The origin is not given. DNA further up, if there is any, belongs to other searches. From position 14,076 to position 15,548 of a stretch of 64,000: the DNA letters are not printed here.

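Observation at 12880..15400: Low-GC three-gene operon: PD-(D/E)xK-like protein, bare Hanks Ser/Thr kinase and a 390-aa unknown protein, with its own promoter, next to a HigBA-like module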

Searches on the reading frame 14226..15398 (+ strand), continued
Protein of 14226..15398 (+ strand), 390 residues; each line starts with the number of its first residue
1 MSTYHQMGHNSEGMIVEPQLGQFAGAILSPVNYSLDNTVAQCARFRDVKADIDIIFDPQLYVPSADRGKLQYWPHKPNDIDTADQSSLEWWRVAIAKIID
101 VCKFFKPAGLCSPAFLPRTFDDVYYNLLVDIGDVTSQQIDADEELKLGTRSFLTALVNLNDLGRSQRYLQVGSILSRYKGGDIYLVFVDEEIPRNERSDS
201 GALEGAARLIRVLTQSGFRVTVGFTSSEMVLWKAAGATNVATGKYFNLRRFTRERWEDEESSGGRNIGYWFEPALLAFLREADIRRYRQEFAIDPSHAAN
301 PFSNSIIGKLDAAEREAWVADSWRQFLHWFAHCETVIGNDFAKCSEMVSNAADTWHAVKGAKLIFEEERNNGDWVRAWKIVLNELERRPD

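Call 46: find_encoding_contigs(protein=P0019, flank=10000, max_places=1)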
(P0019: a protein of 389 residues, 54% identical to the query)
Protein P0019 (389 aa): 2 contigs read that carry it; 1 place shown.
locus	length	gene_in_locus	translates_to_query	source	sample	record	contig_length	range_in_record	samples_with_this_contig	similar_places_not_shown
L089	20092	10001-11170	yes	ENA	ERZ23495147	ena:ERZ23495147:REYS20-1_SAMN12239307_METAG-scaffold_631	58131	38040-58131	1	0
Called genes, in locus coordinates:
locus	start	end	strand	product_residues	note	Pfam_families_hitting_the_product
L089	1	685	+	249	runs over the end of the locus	PF07505:DUF5131, PF17338:GP88 (weak)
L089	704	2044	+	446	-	PF22560:GMT-wHTH (weak)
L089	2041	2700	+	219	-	PF02086:MethyltransfD12 (faint)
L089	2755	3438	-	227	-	-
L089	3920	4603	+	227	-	PF15956:DUF4760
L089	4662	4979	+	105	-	-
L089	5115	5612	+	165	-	PF14220:DUF4329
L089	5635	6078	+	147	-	-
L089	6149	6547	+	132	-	-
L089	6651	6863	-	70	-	PF13031:DUF3892 (weak)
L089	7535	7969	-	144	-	PF13276:HTH_21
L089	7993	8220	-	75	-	PF01527:HTH_Tnp_1, PF13384:HTH_23 (weak), PF13518:HTH_28 (faint)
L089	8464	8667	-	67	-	-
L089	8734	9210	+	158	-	-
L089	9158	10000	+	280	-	PF00069:Pkinase, PF07714:PK_Tyr_Ser-Thr, PF03109:ABC1 (faint)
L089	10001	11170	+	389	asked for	-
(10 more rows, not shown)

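Call 50: search_protein_families(library=pfam, alignment_id=A3, max_evalue=0.00001)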
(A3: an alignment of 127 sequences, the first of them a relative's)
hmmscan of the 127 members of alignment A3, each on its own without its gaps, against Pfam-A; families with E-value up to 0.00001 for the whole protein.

A. member 1, L006:6152-8047:+ (632 aa): 0 families

B. families by the number of members that match (of 127 scanned): 96 families (the first 25 are shown)
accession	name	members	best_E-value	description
PF00589.27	Phage_integrase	7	3.6e-42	Phage integrase family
PF02899.23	Phage_int_SAM_1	3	4.6e-14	Phage integrase, N-terminal SAM-like domain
PF01381.28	HTH_3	3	1.8e-12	Helix-turn-helix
PF13560.12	HTH_31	3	2.6e-12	Helix-turn-helix domain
PF00326.27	Peptidase_S9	2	1.3e-53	Prolyl oligopeptidase family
PF00005.33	ABC_tran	2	1.7e-50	ABC transporter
PF02653.21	BPD_transp_2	2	8.5e-45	Branched-chain amino acid transport system / permease component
PF13495.12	Phage_int_SAM_4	2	6.1e-22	Phage integrase, N-terminal SAM-like domain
PF13304.12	AAA_21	2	1.8e-15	AAA domain, putative AbiEii toxin, Type IV TA system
PF00037.32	Fer4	2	2.9e-12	4Fe-4S binding domain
PF02463.25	SMC_N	2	5.1e-11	RecF/RecN/SMC N terminal domain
PF13183.11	Fer4_8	2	1.1e-09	4Fe-4S dicluster domain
PF13237.11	Fer4_10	2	7.6e-09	4Fe-4S dicluster domain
PF13187.11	Fer4_9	2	8.4e-09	4Fe-4S dicluster domain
PF03320.18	FBPase_glpX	1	3.3e-130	Bacterial fructose-1,6-bisphosphatase, glpX-encoded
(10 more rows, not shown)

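Call 51: search_protein_families(library=padloc, alignment_id=A3, max_evalue=0.00001)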
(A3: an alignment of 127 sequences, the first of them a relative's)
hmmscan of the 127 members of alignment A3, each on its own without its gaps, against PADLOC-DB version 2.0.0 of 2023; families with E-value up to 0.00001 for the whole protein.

A. member 1, L006:6152-8047:+ (632 aa): 0 families

B. families by the number of members that match (of 127 scanned): 259 families (the first 25 are shown)
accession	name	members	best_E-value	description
PDLC04135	mad3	4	3.3e-53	mads_3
PDLC02926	HTH_VI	3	2.5e-09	-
PDLC04142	capH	3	4.2e-08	capH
PDLC04134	mad2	2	1.5e-56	mads_2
PDLC02980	AriA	2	1.2e-16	-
PDLC02914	ATPase-Toprim_I-B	2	1e-15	-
PDLC02335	AbiLi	2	2.9e-15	AbiLi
PDLC04140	mad8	2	4.1e-15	mads_8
PDLC04164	AriA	2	6.2e-12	-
PDLC03947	RmrA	2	1.1e-09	-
PDLC00075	GajA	2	1.7e-08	AAA ATPase domain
PDLC03952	RmrA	2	5e-08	-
PDLC03859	LmuB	2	4.5e-07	-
PDLC03026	MTase_I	1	2.2e-196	Type I methyltransferase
PDLC03021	MTase_I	1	1.2e-86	Type I methyltransferase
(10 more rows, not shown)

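Call 53: find_related_loci(query=A1, collection=viral_contigs, flank=10000)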
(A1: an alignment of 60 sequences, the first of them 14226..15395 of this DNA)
Query A1 (390 aa) in viral_contigs; peptide patterns used: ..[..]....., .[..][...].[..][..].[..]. (x = any residue, [..] = any of these).
37 stretches matched a pattern; 2 encode a relative of the query (tblastn E <= 1e-3); 2 distinct loci.
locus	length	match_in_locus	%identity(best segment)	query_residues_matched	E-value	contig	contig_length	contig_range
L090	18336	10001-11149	36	1-385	3e-74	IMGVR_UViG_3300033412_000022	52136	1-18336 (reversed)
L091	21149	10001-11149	36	1-388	5e-71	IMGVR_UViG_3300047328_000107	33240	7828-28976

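Call 54: search_dna_similar(query=window:14226-15395:+, collection=phages, mode=protein, max_evalue=0.001)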
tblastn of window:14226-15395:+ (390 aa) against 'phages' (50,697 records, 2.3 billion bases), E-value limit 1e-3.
No match.

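Call 55: search_dna_similar(query=window:14226-15395:+, collection=plasmids, mode=protein, max_evalue=0.001)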
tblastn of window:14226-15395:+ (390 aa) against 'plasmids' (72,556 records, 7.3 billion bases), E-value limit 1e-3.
Records with a match: 2; places in all: 2; records where one place covers at least 80% of the query: 1.
Best place of each record, by identity: <60% 2.
By first word of the organism name: Polaromonas 1; Natribaculum 1.
By predicted mobility (MOB-suite, as given by PLSDB): non-mobilizable 2.
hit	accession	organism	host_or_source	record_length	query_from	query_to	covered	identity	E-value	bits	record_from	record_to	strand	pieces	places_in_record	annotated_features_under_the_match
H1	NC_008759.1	Polaromonas naphthalenivorans CJ2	-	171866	1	378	97%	36.6%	2e-74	258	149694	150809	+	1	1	hypothetical protein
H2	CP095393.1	Natribaculum breve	cell culture,saline soil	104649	6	307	77%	24.5%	1e-11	74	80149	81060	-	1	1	none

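Call 56: get_annotated_region(hit=H1, flank=8000)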
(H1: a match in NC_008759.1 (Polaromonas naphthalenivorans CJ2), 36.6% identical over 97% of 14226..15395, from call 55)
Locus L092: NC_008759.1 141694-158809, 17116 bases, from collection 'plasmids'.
description: Polaromonas naphthalenivorans CJ2 plasmid pPNAP03, complete sequence
organism: Polaromonas naphthalenivorans CJ2 (NCBI taxid 365044)
taxonomy: Bacteria; Pseudomonadota; Betaproteobacteria; Burkholderiales; Comamonadaceae; Polaromonas; Polaromonas naphthalenivorans; Polaromonas naphthalenivorans CJ2
host: -; source: -; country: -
typing (MOB-suite, as given by PLSDB): non-mobilizable; replicon rep_cluster_29
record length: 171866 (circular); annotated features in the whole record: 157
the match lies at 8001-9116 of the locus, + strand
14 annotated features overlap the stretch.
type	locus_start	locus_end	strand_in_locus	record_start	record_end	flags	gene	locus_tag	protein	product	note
CDS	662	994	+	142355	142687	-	-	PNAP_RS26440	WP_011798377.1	YnfA family protein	-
CDS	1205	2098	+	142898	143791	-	-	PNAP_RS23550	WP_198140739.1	glycoside hydrolase family 75 protein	-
CDS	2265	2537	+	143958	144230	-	-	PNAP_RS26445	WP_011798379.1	DUF1272 domain-containing protein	-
CDS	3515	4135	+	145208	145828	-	-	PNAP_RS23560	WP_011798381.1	methyltransferase domain-containing protein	-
CDS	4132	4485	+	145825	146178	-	-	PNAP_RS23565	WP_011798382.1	DUF3024 domain-containing protein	-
CDS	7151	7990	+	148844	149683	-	-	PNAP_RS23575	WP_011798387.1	serine/threonine-protein kinase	GO:0006468 - protein phosphorylation [Evidence IEA]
CDS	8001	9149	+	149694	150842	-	-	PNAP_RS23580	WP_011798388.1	hypothetical protein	-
CDS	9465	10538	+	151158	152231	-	-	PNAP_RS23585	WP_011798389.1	hypothetical protein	-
CDS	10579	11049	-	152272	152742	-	-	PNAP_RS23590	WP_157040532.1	hypothetical protein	-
CDS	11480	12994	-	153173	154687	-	-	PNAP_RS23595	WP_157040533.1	hypothetical protein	-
CDS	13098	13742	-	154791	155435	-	-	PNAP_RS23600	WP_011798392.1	hypothetical protein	-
CDS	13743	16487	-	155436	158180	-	-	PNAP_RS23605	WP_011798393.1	UvrD-helicase domain-containing protein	-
CDS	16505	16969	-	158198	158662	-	-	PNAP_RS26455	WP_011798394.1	topoisomerase DNA-binding C4 zinc finger domain-containing protein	GO:0006265 - DNA topological change [Evidence IEA]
CDS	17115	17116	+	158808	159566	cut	-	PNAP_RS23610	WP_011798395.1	hypothetical protein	-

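Call 57: get_annotated_region(hit=H2, flank=8000)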
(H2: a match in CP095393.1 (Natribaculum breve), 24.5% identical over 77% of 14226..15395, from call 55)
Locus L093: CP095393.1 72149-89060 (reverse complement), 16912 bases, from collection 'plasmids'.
description: Natribaculum breve strain TRM20010 plasmid unnamed3, complete sequence
organism: Natribaculum breve (NCBI taxid 1419050)
taxonomy: Archaea; Euryarchaeota; Halobacteria; Halobacteriales; Natrialbaceae; Natribaculum; Natribaculum breve
host: -; source: cell culture,saline soil; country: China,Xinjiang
typing (MOB-suite, as given by PLSDB): non-mobilizable
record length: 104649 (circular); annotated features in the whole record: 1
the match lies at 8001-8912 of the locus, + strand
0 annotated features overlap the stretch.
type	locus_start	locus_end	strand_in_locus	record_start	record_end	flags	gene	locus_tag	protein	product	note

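Call 63: search_protein_representatives(alignment_id=A1)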
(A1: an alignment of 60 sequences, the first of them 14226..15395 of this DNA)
Query: 60 sequences, 385 profile positions. Proteins with E-value up to 0.001 (for the whole library): 833; up to 1e-10: 447; up to 1e-30: 125. The best 150 are listed.
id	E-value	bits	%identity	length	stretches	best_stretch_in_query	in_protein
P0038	3.4e-157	539.6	-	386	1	1-384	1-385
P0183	3.5e-147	506.6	-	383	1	1-380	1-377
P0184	8.4e-144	495.5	-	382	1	1-381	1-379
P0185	1.2e-140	485.1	-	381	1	1-381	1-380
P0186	3.0e-140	483.8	-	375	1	1-381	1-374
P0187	1.4e-139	481.5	-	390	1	1-382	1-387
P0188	4.1e-136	470.2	-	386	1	1-383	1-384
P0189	9.2e-136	469.0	-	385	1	1-378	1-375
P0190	3.4e-135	467.1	-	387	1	1-383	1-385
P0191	4.6e-134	463.4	-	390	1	1-383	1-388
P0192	6.5e-132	456.3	-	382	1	1-381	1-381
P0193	9.8e-131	452.5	-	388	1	1-383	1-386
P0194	1.5e-130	451.8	-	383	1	1-380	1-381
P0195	2.5e-129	447.8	-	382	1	1-378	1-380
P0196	3.8e-129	447.2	-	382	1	1-383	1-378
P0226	9.8e-109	380.0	-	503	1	1-381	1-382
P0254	5.6e-68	245.9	-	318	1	187-381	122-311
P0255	1.3e-67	244.7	-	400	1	7-378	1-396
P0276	9.1e-47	176.1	-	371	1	149-379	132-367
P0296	3.3e-35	138.0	-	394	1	4-381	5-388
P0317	1.0e-27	113.3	-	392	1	4-382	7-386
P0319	1.1e-27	113.2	-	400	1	6-362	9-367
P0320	2.2e-27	112.2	-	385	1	1-380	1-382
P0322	5.4e-27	111.0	-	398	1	2-382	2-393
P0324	1.1e-26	109.9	-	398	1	1-274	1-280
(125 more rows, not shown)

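Call 64: search_protein_families(library=pfam, proteins=[P0296, P0317, P0319, P0320, P0322, P0324, P0255, P0226, P0276, P0254], max_evalue=1)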
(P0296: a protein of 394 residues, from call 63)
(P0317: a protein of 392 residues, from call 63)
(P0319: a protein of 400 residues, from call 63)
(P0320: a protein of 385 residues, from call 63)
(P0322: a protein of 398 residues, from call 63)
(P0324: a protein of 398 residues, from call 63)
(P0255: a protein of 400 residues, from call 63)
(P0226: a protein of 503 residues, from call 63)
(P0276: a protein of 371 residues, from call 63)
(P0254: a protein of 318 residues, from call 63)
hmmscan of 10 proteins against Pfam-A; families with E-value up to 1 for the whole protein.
P0296 (394 aa): 0 families

P0317 (392 aa): 1 family
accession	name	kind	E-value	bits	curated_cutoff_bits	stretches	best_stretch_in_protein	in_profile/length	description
PF04913.17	Baculo_Y142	-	0.012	14.8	25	1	71-190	164-280/440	Baculovirus Y142 protein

P0319 (400 aa): 1 family
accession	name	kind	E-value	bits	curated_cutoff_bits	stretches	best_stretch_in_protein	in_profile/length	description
PF00782.25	DSPc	-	0.16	12.2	33.5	1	123-154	47-78/133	Dual specificity phosphatase, catalytic domain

P0320 (385 aa): 0 families

P0322 (398 aa): 3 families
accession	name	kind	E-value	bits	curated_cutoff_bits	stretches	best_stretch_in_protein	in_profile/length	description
PF16248.10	DUF4905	-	0.11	12.9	29.6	1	143-186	14-57/83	Domain of unknown function (DUF4905)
PF08863.15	YolD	-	0.12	12.9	27.5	0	186-214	11-39/94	YolD-like protein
PF08285.16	DPM3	-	0.14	12.8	25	1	328-365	50-87/90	Dolichol-phosphate mannosyltransferase subunit 3 (DPM3)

P0324 (398 aa): 0 families

P0255 (400 aa): 0 families

P0226 (503 aa): 0 families

P0276 (371 aa): 0 families

P0254 (318 aa): 0 families
